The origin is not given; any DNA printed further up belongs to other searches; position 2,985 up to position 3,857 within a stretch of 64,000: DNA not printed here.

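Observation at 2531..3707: Orphan PhnZ-like HD oxygenase and PhnO-like acetyltransferase appended to a C-P lyase locus, with no PhnY partner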

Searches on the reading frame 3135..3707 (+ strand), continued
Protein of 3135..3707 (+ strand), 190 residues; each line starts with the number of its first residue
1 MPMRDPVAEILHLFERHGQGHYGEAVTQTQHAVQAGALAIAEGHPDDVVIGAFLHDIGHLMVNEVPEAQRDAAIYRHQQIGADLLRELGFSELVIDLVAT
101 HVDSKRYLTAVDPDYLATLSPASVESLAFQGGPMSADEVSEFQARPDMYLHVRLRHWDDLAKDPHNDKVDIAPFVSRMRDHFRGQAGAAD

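Call 64: fold_search(model_id=the predicted structure, library=pdb)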
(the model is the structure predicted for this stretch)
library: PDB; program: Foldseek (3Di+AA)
matches with E <= 10: 411; with E <= 0.001: 10
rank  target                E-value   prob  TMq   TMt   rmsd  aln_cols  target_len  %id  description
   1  6npa_C                8.1e-11  1.00  0.84  0.88   3.3       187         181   33  X-ray crystal structure of TmpB, (R)-1-hydroxy-2-trimethylaminoethylphosphonate oxygenase, with (R)-1-hydroxy-2-trimet (released 2019-03-06)
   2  4n71_E                1.8e-10  1.00  0.85  0.90   2.2       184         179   34  X-Ray Crystal Structure of 2-amino-1-hydroxyethylphosphonate-bound PhnZ (released 2013-11-27)
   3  6npa_A                2.0e-10  1.00  0.82  0.83   2.9       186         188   33  X-ray crystal structure of TmpB, (R)-1-hydroxy-2-trimethylaminoethylphosphonate oxygenase, with (R)-1-hydroxy-2-trimet (released 2019-03-06)
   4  4n6w                  2.4e-10  1.00  0.82  0.86   2.6       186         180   33  X-Ray Crystal Structure of Citrate-bound PhnZ (released 2013-11-27)
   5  6npa_B                3.1e-10  1.00  0.84  0.85   2.9       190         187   32  X-ray crystal structure of TmpB, (R)-1-hydroxy-2-trimethylaminoethylphosphonate oxygenase, with (R)-1-hydroxy-2-trimet (released 2019-03-06)
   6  4mln_B                4.1e-10  1.00  0.84  0.87   2.3       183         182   34  Crystal of PhnZ bound to (R)-2-amino-1-hydroxyethylphosphonic acid (released 2014-04-16)
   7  4mln_A                7.2e-10  1.00  0.84  0.87   2.5       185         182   34  Crystal of PhnZ bound to (R)-2-amino-1-hydroxyethylphosphonic acid (released 2014-04-16)
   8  4mlm_A                1.4e-09  1.00  0.80  0.81   3.3       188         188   31  Crystal Structure of PhnZ from uncultured bacterium HF130_AEPn_1 (released 2014-04-16)
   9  4n71_A                1.4e-09  1.00  0.83  0.88   3.0       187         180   34  X-Ray Crystal Structure of 2-amino-1-hydroxyethylphosphonate-bound PhnZ (released 2013-11-27)
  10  4mlm_B                6.4e-09  1.00  0.81  0.82   3.3       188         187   32  Crystal Structure of PhnZ from uncultured bacterium HF130_AEPn_1 (released 2014-04-16)
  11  4s1c_A                2.0e-02  0.98  0.36  0.34  15.2       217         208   18  Crystal Structure of L. monocytogenes phosphodiesterase PgpH HD domain (released 2015-02-11)
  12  4s1b_A                2.3e-02  0.98  0.38  0.34  15.2       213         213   16  Crystal Structure of L. monocytogenes phosphodiesterase PgpH HD domain in complex with Cyclic-di-AMP (released 2015-02-11)
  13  4s1b_D                4.2e-02  0.93  0.35  0.32  16.0       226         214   18  Crystal Structure of L. monocytogenes phosphodiesterase PgpH HD domain in complex with Cyclic-di-AMP (released 2015-02-11)
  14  3wfr_F                8.0e-02  0.94  0.38  0.18  15.1       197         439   17  tRNA processing enzyme complex 2 (released 2014-01-01)
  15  3i7a                  9.2e-02  0.91  0.34  0.25   9.9       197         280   15  Crystal structure of Putative metal-dependent phosphohydrolase (YP_926882.1) from Shewanella amazonensis SB2B at 2.06 A  (released 2009-07-21)
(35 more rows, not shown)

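Call 74: search_dna_similar(query=window:3135-3704:+, collection=plasmids, mode=protein, max_rows=30, rows=spread)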
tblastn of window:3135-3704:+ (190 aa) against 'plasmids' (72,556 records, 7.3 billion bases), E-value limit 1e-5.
Records with a match: 28; places in all: 28; records where one place covers at least 80% of the query: 26.
Best place of each record, by identity: <60% 28.
By first word of the organism name: Variovorax 4; Burkholderia 4; Caballeronia 3; Labrenzia 3; Rhodococcus 2; Hymenobacter 1; Embleya 1; Dietzia 1; Comamonas 1; Pseudorhodobacter 1; and 7 more.
By predicted mobility (MOB-suite, as given by PLSDB): non-mobilizable 21; mobilizable 6; conjugative 1.
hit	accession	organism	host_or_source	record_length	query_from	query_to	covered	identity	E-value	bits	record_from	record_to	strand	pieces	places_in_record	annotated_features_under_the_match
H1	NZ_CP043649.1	Hymenobacter sp. NBH84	pure culture,soil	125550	1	186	98%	41.7%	3e-35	137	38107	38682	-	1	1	phosphonate degradation HD-domain oxygenase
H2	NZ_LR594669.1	Variovorax sp. SRS16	linuron-contaminated soil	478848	4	178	92%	42.7%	3e-28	117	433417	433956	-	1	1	phosphonate degradation HD-domain oxygenase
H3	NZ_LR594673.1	Variovorax sp. PBL-E5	linuron-contaminated soil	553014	4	178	92%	42.7%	3e-28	117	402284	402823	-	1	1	phosphonate degradation HD-domain oxygenase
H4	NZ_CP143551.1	Burkholderia multivorans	Homo sapiens,bronchoalveolar lavage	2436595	7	162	82%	44.7%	1e-25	109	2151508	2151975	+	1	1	none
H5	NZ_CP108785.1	Embleya sp. NBC_00888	-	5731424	9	163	82%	44.7%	1e-20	96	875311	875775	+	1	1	none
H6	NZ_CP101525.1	Burkholderia arboris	mixed culture,soil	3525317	7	163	83%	43.8%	2e-24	106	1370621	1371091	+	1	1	none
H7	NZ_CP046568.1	Dietzia sp. DQ12-45-1b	product water from oilfield,product ...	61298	12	164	81%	44.7%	2e-25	108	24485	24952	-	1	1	HD domain-containing protein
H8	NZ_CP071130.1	Caballeronia sp. M1242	Homo sapiens,ETA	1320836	9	163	82%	43.3%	5e-23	102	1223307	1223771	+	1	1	none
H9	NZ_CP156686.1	Burkholderia stagnalis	Bacterial cells,soils collected in ...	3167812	9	162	81%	43.3%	7e-23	102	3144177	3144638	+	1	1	none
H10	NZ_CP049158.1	Caballeronia sp. SBC1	whole organism,soil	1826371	7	166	84%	41.6%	1e-25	110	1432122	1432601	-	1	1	none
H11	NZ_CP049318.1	Caballeronia sp. SBC2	whole organism,soil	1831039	7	166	84%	41.6%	1e-25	110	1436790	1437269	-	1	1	none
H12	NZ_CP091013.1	Burkholderia cenocepacia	-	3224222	7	163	83%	42.4%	6e-24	104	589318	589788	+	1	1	none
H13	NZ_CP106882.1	Comamonas endophytica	Indosasa shibataeoides,cell culture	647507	9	162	81%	43.2%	2e-17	86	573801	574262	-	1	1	phosphonate degradation HD-domain oxygenase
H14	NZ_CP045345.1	Labrenzia sp. THAF187b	pure culture,Surface of a polyethylene ...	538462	7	185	94%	37.2%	7e-27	113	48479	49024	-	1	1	HD domain-containing protein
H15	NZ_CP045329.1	Labrenzia sp. THAF191b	pure culture,Surface of a polyethylene ...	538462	7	185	94%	37.2%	7e-27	113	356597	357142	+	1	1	HD domain-containing protein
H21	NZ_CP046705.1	Nostoc sp. ATCC 53789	-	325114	1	178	94%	36.8%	7e-19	91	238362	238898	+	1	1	phosphonate degradation HD-domain oxygenase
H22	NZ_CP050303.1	Phyllobacterium sp. 628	Oxytropis pumilio,cell culture,root ...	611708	5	162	83%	41.3%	8e-29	119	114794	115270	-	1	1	HD domain-containing protein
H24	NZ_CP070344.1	Variovorax sp. PDNC026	cell culture,Plastic debris in ...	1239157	3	178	93%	36.2%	1e-15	81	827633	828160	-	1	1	none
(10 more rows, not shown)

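Call 75: get_annotated_region(hit=H14, flank=7000)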
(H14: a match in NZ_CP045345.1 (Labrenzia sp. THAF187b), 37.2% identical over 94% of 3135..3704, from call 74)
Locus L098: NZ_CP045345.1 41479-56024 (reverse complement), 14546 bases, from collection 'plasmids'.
description: Labrenzia sp. THAF187b plasmid pTHAF187b_a, complete sequence
organism: Labrenzia sp. THAF187b (NCBI taxid 2587864)
taxonomy: Bacteria; Pseudomonadota; Alphaproteobacteria; Hyphomicrobiales; Stappiaceae; Labrenzia; Labrenzia sp. THAF187b
host: -; source: pure culture,Surface of a polyethylene microplastic particle present in tank 6 of a marine aquarium ...; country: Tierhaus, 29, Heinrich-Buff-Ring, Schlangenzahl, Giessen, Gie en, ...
typing (MOB-suite, as given by PLSDB): non-mobilizable
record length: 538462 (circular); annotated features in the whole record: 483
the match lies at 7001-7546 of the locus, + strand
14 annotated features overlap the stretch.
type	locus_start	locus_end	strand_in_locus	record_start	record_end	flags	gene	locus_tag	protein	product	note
CDS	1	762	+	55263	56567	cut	-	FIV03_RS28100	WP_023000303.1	TRAP transporter large permease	GO:0008643 - carbohydrate transport [Evidence IEA]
CDS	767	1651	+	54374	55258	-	-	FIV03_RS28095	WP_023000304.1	MurR/RpiR family transcriptional regulator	GO:0006355 - regulation of DNA-templated transcription [Evidence IEA]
CDS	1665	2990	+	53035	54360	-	-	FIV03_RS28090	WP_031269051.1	aspartate aminotransferase family protein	-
CDS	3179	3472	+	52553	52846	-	-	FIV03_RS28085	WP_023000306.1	hypothetical protein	-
CDS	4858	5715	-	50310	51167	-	-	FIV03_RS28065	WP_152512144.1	LysR family transcriptional regulator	GO:0006355 - regulation of DNA-templated transcription [Evidence IEA]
CDS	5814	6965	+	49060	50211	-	-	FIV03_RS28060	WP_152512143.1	TauD/TfdA family dioxygenase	-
CDS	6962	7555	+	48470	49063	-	-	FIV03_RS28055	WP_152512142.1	HD domain-containing protein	-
CDS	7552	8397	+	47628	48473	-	-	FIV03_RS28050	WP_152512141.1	alkaline phosphatase family protein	-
CDS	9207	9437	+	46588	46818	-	-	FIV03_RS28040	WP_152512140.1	ribbon-helix-helix protein, CopG family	-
CDS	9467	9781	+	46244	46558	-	-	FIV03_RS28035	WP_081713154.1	type II toxin-antitoxin system RelE/ParE family toxin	GO:0030541 - plasmid partitioning [Evidence IEA]; GO:0051290 - protein heterotetramerization [Evidence IEA]; GO:0009432 ...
CDS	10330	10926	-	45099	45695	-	-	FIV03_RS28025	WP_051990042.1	XRE family transcriptional regulator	-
CDS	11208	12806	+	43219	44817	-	-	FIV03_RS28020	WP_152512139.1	ABC transporter substrate-binding protein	-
CDS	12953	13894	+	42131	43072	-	-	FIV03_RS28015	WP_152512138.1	ABC transporter permease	GO:0055085 - transmembrane transport [Evidence IEA]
CDS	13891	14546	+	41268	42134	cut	-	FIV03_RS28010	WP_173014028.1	ABC transporter permease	-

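Call 76: get_annotated_region(hit=H22, flank=7000)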
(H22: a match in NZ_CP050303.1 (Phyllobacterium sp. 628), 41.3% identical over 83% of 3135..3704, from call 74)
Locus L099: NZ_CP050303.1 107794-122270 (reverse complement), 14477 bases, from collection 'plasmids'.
description: Phyllobacterium sp. 628 plasmid p_1, complete sequence
organism: Phyllobacterium sp. 628 (NCBI taxid 2718938)
taxonomy: Bacteria; Pseudomonadota; Alphaproteobacteria; Hyphomicrobiales; Phyllobacteriaceae; Phyllobacterium; Phyllobacterium sp. 628
host: -; source: Oxytropis pumilio,cell culture,root nodule; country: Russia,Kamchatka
typing (MOB-suite, as given by PLSDB): non-mobilizable
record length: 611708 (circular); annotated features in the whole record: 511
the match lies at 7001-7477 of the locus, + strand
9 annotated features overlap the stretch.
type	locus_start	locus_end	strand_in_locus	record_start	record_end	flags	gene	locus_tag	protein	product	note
CDS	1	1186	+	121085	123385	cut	-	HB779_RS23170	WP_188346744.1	FdhF/YdeP family oxidoreductase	-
CDS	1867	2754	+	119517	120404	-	-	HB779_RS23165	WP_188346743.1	helix-turn-helix transcriptional regulator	-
CDS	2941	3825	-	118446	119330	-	-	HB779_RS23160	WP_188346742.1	LysR family transcriptional regulator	GO:0006355 - regulation of DNA-templated transcription [Evidence IEA]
CDS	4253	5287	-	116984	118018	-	-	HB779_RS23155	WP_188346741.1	GH25 family lysozyme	GO:0016998 - cell wall macromolecule catabolic process [Evidence IEA]; GO:0009253 - peptidoglycan catabolic process ...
CDS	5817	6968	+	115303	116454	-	-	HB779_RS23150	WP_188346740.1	gamma-butyrobetaine dioxygenase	-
CDS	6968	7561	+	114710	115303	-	-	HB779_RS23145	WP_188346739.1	HD domain-containing protein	-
CDS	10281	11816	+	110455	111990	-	-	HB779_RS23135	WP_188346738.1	DUF1800 domain-containing protein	-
CDS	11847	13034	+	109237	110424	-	-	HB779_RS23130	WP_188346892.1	DUF1501 domain-containing protein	-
CDS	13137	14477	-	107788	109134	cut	-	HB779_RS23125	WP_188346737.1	HAMP domain-containing sensor histidine kinase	GO:0007165 - signal transduction [Evidence IEA]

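Call 77: get_annotated_region(hit=H2, flank=7000)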
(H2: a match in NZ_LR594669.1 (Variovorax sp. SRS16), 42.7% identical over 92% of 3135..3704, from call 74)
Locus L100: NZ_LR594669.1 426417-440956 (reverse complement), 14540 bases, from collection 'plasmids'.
description: Variovorax sp. SRS16 plasmid 4
organism: Variovorax sp. SRS16 (NCBI taxid 282217)
taxonomy: Bacteria; Pseudomonadota; Betaproteobacteria; Burkholderiales; Comamonadaceae; Variovorax; Variovorax sp. SRS16
host: -; source: linuron-contaminated soil; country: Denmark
typing (MOB-suite, as given by PLSDB): non-mobilizable
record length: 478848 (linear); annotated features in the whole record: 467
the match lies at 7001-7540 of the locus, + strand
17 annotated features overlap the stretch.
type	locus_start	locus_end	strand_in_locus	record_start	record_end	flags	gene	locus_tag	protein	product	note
CDS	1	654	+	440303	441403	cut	-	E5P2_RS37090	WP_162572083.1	carbon-phosphorus lyase complex subunit PhnI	-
CDS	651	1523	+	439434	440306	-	-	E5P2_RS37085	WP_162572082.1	alpha-D-ribose 1-methylphosphonate 5-phosphate C-P-lyase PhnJ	-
CDS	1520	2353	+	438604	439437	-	phnK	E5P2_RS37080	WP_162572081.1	phosphonate C-P lyase system protein PhnK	GO:0019634 - organic phosphonate metabolic process [Evidence IEA]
CDS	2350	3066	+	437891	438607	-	phnL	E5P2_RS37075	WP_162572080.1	phosphonate C-P lyase system protein PhnL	GO:0019634 - organic phosphonate metabolic process [Evidence IEA]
CDS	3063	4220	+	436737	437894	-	-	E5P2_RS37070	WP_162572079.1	alpha-D-ribose 1-methylphosphonate 5-triphosphate diphosphatase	GO:0019700 - organic phosphonate catabolic process [Evidence IEA]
CDS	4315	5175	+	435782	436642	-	phnC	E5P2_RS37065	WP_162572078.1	phosphonate ABC transporter ATP-binding protein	GO:0015716 - organic phosphonate transport [Evidence IEA]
CDS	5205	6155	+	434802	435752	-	phnD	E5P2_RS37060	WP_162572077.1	phosphonate ABC transporter substrate-binding protein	GO:0015716 - organic phosphonate transport [Evidence IEA]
CDS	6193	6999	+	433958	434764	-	phnE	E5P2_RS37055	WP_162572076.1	phosphonate ABC transporter, permease protein PhnE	GO:0015716 - organic phosphonate transport [Evidence IEA]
CDS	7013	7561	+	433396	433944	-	-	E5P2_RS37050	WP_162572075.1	phosphonate degradation HD-domain oxygenase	-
CDS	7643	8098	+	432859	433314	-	-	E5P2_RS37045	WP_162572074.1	MarR family transcriptional regulator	GO:0006355 - regulation of DNA-templated transcription [Evidence IEA]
CDS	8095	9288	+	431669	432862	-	-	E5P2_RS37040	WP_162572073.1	multidrug effflux MFS transporter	GO:0055085 - transmembrane transport [Evidence IEA]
CDS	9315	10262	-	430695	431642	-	-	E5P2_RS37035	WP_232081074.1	tripartite tricarboxylate transporter substrate binding protein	-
CDS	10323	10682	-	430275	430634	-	-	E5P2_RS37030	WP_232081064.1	hypothetical protein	-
CDS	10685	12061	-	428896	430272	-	-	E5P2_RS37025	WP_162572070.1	acyclic terpene utilization AtuA family protein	-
CDS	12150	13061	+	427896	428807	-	-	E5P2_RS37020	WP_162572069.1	LysR family transcriptional regulator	GO:0006355 - regulation of DNA-templated transcription [Evidence IEA]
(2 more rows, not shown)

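Call 79: get_annotated_region(hit=H13, flank=6000)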
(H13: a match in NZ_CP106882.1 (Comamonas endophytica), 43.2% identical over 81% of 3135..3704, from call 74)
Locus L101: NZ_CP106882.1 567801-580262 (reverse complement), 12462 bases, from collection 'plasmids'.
description: Comamonas endophytica strain 5MLIR plasmid unnamed1, complete sequence
organism: Comamonas endophytica (NCBI taxid 2949090)
taxonomy: Bacteria; Pseudomonadota; Betaproteobacteria; Burkholderiales; Comamonadaceae; Comamonas; Comamonas endophytica
host: -; source: Indosasa shibataeoides,cell culture; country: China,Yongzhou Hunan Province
typing (MOB-suite, as given by PLSDB): non-mobilizable; mating-pair formation MPF_T
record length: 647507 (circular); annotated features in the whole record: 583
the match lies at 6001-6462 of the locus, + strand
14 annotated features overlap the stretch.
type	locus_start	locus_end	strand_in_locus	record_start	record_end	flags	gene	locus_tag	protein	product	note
CDS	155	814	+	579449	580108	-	-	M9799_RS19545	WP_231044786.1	flavin reductase family protein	-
CDS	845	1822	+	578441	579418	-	-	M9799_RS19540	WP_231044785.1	tripartite tricarboxylate transporter substrate binding protein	-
CDS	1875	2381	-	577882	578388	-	-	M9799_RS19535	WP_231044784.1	ferritin-like domain-containing protein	-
CDS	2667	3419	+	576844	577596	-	-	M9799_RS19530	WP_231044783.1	glutathione peroxidase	-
CDS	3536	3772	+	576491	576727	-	-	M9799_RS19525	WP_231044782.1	hypothetical protein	-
CDS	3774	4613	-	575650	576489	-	phnX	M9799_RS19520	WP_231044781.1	phosphonoacetaldehyde hydrolase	GO:0019635 - 2-aminoethylphosphonate catabolic process [Evidence IEA]; GO:0019700 - organic phosphonate catabolic ...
CDS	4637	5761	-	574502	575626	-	-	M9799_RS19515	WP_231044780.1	TIGR03364 family FAD-dependent oxidoreductase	-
CDS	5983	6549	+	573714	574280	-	-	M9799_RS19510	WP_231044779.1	phosphonate degradation HD-domain oxygenase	-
CDS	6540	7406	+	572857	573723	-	-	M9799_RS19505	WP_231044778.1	EamA family transporter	-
CDS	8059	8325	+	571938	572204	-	-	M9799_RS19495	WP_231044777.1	hypothetical protein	-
CDS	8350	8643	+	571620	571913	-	-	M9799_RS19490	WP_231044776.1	hypothetical protein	-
CDS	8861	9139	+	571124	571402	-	-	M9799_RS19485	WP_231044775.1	EamA family transporter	-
CDS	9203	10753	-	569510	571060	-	-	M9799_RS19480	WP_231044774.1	sensor domain-containing diguanylate cyclase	-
CDS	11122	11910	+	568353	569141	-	-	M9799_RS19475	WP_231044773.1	SDR family NAD(P)-dependent oxidoreductase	-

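Call 80: get_annotated_region(hit=H21, flank=6000)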
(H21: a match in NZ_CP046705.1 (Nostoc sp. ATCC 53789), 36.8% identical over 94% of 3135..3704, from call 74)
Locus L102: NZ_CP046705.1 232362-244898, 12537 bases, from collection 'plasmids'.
description: Nostoc sp. ATCC 53789 plasmid pNsp_b, complete sequence
organism: Nostoc sp. ATCC 53789 (NCBI taxid 76335)
taxonomy: Bacteria; Cyanobacteriota; Cyanophyceae; Nostocales; Nostocaceae; Nostoc; Nostoc sp. ATCC 53789
host: -; source: -; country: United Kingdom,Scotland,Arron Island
typing (MOB-suite, as given by PLSDB): conjugative; relaxase MOBF; mating-pair formation MPF_T
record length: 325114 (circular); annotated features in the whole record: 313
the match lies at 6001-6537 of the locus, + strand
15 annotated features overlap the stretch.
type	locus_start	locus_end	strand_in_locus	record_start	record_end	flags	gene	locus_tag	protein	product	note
CDS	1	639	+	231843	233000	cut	-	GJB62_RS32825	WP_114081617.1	IS630 family transposase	-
CDS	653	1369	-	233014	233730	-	phnF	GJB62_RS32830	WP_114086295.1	phosphonate metabolism transcriptional regulator PhnF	GO:0015716 - organic phosphonate transport [Evidence IEA]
CDS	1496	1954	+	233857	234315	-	phnG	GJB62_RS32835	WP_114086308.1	phosphonate C-P lyase system protein PhnG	GO:0019634 - organic phosphonate metabolic process [Evidence IEA]; GO:0015716 - organic phosphonate transport [Evidence ...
CDS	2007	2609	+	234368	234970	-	phnH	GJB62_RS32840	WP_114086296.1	phosphonate C-P lyase system protein PhnH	GO:0019634 - organic phosphonate metabolic process [Evidence IEA]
CDS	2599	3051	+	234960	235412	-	-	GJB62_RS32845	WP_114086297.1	GNAT family N-acetyltransferase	-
CDS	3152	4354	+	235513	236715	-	-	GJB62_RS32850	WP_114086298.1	carbon-phosphorus lyase complex subunit PhnI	GO:0019634 - organic phosphonate metabolic process [Evidence IEA]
CDS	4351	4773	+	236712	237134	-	-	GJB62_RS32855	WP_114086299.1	fosfomycin resistance glutathione transferase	-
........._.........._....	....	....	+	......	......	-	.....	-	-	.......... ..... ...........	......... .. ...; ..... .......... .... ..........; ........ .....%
CDS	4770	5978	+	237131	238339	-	-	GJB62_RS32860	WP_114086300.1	alpha-D-ribose 1-methylphosphonate 5-triphosphate diphosphatase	-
CDS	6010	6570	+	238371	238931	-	-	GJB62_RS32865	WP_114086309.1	phosphonate degradation HD-domain oxygenase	-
CDS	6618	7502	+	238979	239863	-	-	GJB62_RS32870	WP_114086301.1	alpha-D-ribose 1-methylphosphonate 5-phosphate C-P-lyase PhnJ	-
CDS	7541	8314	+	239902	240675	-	phnK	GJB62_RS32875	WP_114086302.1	phosphonate C-P lyase system protein PhnK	GO:0019634 - organic phosphonate metabolic process [Evidence IEA]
CDS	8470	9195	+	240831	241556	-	phnL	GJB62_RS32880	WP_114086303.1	phosphonate C-P lyase system protein PhnL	GO:0019634 - organic phosphonate metabolic process [Evidence IEA]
CDS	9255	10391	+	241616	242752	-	phnM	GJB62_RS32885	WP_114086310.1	phosphonate metabolism protein PhnM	GO:0019634 - organic phosphonate metabolic process [Evidence IEA]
CDS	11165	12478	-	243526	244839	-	-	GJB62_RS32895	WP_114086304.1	NF041680 family putative transposase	-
